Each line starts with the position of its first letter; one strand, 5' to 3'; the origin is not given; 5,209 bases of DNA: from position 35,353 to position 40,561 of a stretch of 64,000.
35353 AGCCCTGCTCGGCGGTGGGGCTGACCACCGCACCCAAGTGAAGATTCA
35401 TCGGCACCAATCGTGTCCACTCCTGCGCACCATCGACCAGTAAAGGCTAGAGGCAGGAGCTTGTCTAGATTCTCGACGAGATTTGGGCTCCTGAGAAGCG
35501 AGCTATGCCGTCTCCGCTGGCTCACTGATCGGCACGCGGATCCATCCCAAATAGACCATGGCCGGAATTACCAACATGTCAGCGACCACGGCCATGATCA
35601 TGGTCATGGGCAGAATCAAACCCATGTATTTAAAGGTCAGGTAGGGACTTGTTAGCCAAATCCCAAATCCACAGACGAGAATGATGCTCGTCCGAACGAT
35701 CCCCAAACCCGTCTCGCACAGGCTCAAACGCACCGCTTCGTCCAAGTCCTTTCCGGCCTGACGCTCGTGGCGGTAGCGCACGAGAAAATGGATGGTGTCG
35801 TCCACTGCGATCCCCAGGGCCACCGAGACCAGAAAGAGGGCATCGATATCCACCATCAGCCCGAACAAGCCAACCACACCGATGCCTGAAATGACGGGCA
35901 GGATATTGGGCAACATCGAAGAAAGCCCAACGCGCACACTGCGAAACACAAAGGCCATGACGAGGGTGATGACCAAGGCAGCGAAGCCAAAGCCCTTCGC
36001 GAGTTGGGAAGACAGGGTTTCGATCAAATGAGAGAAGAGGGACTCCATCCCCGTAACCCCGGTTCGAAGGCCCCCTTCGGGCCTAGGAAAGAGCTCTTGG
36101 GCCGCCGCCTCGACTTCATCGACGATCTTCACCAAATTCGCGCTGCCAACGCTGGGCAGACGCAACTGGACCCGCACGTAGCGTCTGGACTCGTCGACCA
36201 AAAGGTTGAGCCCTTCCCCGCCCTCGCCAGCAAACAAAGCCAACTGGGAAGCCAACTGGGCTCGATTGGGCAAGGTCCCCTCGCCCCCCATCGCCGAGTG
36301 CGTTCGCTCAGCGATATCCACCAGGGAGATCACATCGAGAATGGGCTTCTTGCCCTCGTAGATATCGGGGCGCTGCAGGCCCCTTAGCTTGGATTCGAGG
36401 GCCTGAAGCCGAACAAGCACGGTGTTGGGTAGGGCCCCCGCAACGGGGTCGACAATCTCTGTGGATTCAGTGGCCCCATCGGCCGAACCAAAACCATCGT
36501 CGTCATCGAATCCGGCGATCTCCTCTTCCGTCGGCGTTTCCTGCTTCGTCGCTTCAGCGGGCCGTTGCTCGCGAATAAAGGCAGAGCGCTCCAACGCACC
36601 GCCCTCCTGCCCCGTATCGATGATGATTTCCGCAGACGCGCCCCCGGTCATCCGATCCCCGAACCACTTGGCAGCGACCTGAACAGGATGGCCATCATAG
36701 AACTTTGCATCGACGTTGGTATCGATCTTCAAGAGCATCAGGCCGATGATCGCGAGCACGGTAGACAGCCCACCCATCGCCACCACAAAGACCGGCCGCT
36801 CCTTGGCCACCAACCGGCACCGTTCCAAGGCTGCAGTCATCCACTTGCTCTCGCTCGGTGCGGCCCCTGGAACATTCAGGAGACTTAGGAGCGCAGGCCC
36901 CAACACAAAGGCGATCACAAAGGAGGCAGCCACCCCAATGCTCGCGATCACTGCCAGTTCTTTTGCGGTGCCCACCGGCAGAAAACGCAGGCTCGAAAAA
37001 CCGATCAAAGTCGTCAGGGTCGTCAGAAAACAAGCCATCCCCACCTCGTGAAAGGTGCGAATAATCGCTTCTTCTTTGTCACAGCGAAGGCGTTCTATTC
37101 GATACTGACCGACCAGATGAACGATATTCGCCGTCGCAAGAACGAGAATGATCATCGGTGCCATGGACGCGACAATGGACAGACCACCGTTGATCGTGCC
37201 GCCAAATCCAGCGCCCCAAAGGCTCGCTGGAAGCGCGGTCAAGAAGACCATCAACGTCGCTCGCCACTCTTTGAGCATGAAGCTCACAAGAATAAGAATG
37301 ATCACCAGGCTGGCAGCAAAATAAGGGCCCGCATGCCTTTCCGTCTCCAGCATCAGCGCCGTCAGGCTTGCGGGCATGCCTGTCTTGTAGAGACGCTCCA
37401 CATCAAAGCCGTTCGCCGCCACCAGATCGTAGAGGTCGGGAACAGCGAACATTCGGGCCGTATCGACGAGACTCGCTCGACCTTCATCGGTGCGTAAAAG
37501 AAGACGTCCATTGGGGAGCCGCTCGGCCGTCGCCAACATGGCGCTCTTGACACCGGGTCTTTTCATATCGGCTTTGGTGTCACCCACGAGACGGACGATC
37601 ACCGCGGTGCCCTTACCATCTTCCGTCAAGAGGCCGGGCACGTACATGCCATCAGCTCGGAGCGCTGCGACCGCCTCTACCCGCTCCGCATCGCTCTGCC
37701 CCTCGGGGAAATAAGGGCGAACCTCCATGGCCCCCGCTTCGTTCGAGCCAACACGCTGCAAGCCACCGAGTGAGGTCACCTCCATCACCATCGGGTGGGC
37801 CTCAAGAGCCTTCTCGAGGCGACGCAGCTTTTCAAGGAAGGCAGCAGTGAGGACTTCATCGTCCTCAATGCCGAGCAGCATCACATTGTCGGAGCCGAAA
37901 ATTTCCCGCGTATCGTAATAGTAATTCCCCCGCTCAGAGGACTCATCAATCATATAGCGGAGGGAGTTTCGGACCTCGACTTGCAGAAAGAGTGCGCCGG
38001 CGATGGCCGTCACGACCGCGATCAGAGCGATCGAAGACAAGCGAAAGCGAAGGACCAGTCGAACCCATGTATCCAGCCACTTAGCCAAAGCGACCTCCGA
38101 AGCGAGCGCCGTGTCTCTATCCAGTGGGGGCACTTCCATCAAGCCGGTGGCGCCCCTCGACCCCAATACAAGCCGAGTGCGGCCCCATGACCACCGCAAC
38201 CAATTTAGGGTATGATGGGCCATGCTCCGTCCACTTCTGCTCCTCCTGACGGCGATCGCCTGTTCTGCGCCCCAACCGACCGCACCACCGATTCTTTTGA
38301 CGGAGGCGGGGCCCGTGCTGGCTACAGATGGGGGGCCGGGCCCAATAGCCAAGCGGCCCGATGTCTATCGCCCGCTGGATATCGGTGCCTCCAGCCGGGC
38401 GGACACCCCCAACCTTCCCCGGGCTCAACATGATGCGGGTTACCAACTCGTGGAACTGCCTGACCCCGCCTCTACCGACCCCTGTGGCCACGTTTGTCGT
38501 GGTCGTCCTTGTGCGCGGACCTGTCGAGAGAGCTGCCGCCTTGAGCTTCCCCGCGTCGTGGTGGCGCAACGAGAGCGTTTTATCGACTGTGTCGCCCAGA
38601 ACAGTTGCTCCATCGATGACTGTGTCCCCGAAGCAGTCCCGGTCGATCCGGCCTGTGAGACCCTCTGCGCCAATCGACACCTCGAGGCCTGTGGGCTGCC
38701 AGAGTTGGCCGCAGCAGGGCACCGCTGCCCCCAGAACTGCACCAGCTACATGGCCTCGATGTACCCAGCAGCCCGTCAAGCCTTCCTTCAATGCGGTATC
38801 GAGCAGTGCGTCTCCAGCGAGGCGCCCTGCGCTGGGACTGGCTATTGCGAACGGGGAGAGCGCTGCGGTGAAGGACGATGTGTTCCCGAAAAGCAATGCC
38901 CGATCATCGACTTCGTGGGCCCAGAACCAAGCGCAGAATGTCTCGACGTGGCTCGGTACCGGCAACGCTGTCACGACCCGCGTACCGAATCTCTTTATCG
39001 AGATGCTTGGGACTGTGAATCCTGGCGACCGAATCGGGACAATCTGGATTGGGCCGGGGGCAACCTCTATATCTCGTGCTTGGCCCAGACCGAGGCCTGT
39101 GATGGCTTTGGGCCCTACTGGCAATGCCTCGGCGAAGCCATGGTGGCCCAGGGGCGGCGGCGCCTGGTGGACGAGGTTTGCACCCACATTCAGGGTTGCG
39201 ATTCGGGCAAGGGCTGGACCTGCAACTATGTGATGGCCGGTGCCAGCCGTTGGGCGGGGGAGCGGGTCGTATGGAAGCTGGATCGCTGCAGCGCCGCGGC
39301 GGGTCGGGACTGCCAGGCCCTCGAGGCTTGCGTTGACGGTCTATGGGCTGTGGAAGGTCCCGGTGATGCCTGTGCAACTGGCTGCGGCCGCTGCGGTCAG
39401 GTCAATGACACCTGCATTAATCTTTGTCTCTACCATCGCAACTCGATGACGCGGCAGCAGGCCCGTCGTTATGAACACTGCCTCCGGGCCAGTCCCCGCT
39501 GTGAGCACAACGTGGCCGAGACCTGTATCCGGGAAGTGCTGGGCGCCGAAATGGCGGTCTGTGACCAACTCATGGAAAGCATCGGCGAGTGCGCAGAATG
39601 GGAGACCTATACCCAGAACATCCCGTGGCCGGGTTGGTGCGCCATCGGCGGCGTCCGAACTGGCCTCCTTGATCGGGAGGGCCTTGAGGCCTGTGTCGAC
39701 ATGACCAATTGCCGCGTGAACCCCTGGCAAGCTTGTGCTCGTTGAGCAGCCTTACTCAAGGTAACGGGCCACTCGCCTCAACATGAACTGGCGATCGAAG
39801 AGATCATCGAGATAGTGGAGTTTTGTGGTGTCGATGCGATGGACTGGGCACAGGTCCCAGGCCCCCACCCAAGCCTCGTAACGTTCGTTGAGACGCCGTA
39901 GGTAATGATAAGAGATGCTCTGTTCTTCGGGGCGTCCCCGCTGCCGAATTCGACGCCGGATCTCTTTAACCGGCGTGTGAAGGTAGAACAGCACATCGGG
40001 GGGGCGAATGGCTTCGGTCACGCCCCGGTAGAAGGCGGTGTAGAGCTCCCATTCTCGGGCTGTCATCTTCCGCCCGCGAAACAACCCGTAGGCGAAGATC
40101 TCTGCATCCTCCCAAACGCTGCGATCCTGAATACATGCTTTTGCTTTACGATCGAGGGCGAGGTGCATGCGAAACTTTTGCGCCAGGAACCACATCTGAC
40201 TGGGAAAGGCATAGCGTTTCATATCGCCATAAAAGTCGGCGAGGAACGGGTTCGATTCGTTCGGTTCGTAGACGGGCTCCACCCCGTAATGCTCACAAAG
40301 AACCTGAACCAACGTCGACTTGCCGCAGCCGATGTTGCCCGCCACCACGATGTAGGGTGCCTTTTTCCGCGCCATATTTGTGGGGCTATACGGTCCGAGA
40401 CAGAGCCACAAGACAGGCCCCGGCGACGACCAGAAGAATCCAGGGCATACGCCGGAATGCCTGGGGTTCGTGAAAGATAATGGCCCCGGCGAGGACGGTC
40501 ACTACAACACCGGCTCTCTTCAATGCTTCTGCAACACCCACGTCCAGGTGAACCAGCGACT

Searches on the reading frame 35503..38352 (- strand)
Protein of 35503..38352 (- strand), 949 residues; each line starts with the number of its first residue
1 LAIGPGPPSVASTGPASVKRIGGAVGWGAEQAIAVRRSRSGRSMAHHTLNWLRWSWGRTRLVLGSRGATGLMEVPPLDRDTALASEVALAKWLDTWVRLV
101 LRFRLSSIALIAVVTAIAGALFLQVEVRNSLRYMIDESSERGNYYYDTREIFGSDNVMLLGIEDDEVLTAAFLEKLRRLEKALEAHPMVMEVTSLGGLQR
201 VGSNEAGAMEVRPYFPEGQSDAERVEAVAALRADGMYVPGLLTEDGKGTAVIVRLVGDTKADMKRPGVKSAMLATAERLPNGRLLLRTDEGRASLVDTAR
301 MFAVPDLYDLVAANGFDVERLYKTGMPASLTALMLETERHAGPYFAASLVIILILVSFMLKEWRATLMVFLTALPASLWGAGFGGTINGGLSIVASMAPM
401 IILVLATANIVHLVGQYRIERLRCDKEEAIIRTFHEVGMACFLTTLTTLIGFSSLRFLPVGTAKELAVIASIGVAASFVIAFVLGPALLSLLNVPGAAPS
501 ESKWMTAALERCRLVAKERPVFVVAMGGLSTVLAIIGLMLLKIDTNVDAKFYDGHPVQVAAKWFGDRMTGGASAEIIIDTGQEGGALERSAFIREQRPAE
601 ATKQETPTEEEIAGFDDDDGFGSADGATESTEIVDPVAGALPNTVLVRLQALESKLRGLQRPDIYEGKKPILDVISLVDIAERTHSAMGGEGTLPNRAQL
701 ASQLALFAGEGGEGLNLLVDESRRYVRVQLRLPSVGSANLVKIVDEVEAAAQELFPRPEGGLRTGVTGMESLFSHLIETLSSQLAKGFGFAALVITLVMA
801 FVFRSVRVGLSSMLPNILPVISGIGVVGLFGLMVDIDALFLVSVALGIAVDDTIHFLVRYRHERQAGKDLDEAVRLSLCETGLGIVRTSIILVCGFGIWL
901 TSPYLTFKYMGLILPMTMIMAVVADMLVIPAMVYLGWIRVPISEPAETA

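Call 7: search_protein_families(library=pfam, proteins=[window:35503-38352:-], max_evalue=0.01)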
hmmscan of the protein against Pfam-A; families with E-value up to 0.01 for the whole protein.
window:35503-38352:- (949 aa): 4 families
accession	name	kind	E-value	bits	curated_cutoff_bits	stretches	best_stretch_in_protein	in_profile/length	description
PF03176.21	MMPL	-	7.4e-27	94.6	20.5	2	725-935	87-301/333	MMPL family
PF12349.14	Sterol-sensing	-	2.6e-06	27.8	22.3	1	368-491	11-135/153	Sterol-sensing domain of SREBP cleavage-activation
PF02460.24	Patched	-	5.1e-05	23.5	23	1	799-924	21-145/156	Patched SSD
PF00873.25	ACR_tran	-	0.004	15.3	28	0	781-896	861-977/1021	AcrB/AcrD/AcrF family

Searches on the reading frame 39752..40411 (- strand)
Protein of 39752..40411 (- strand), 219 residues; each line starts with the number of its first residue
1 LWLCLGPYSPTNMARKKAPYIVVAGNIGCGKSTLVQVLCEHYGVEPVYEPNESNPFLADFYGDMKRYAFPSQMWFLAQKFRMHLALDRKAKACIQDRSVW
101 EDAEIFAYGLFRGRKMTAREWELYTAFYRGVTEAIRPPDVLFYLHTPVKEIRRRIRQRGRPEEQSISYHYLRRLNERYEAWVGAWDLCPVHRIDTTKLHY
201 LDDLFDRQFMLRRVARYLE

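Call 7: search_protein_families(library=pfam, proteins=[window:39752-40411:-], max_evalue=0.01)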
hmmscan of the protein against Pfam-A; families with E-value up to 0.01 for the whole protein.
window:39752-40411:- (219 aa): 7 families
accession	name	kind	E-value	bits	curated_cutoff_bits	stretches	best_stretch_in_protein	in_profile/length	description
PF01712.25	dNK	-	1.1e-47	162.9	27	1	21-207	1-191/203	Deoxynucleoside kinase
PF13238.12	AAA_18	-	1.3e-05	26.1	29.4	1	21-164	1-117/128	AAA domain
PF13671.12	AAA_33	-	2.4e-05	25.1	27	1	21-179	2-141/143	AAA domain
PF13207.12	AAA_17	-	7e-05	23.6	27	0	86-162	57-129/136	AAA domain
PF13191.12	AAA_16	-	0.0019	19.1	32.6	1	15-45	21-51/167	AAA ATPase domain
PF02223.23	Thymidylate_kin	-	0.0045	17.1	27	0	132-182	111-163/185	Thymidylate kinase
PF02367.23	TsaE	-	0.0049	17.2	26.6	1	16-47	19-51/128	Threonylcarbamoyl adenosine biosynthesis protein TsaE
